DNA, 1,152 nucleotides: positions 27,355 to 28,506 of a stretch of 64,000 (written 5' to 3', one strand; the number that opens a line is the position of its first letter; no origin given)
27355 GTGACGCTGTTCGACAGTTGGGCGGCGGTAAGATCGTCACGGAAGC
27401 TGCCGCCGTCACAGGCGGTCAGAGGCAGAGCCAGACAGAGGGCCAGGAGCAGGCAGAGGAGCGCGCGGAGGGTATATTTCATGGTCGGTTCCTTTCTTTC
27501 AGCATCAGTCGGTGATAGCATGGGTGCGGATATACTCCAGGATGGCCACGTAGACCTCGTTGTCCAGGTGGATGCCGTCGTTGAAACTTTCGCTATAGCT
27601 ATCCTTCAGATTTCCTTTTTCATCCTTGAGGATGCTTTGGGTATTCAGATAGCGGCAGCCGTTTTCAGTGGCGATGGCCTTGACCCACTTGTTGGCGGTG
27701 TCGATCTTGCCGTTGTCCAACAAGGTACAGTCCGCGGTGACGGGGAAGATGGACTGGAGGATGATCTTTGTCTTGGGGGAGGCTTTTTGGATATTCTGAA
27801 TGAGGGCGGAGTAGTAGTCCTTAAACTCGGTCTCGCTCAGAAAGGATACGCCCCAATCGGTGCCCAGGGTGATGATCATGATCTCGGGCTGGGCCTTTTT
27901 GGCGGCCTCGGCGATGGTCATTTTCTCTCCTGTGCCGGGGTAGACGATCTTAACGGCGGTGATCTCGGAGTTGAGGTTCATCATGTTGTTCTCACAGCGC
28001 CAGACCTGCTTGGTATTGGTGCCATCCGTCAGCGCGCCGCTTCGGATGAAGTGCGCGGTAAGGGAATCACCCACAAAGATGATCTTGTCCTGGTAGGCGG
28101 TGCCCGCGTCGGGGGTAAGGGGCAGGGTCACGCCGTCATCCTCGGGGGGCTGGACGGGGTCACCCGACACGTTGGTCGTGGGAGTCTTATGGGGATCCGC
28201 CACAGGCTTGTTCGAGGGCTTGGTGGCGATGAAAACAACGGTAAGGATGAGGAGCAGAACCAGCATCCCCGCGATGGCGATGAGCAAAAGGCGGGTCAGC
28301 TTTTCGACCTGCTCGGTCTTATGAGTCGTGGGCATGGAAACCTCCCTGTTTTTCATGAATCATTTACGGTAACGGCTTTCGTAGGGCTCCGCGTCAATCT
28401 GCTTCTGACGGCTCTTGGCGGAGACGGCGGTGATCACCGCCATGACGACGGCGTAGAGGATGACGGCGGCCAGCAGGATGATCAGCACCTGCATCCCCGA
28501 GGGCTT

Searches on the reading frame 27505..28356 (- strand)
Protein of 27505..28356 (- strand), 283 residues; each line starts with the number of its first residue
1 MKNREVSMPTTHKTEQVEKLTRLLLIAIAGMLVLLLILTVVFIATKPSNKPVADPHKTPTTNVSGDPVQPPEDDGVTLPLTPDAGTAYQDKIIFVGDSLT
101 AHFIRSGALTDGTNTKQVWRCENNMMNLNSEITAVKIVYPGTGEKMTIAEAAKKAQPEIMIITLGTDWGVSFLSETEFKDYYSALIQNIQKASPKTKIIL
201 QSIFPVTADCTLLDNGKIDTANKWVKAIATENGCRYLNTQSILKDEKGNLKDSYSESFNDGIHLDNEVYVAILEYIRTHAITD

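Call 24: search_protein_families(library=pfam, proteins=[window:27505-28356:-], max_evalue=0.001)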
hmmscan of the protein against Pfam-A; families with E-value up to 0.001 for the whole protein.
window:27505-28356:- (283 aa): 3 families
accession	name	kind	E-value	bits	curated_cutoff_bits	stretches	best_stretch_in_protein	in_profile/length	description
PF13472.12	Lipase_GDSL_2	-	3.2e-13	51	32.9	1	94-269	1-176/178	GDSL-like Lipase/Acylhydrolase family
PF00657.28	Lipase_GDSL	-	7.1e-05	23.5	23.6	1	92-276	1-208/208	GDSL-like Lipase/Acylhydrolase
PF04311.20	DUF459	-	0.00013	21.8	27.2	1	146-264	49-182/197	Protein of unknown function (DUF459)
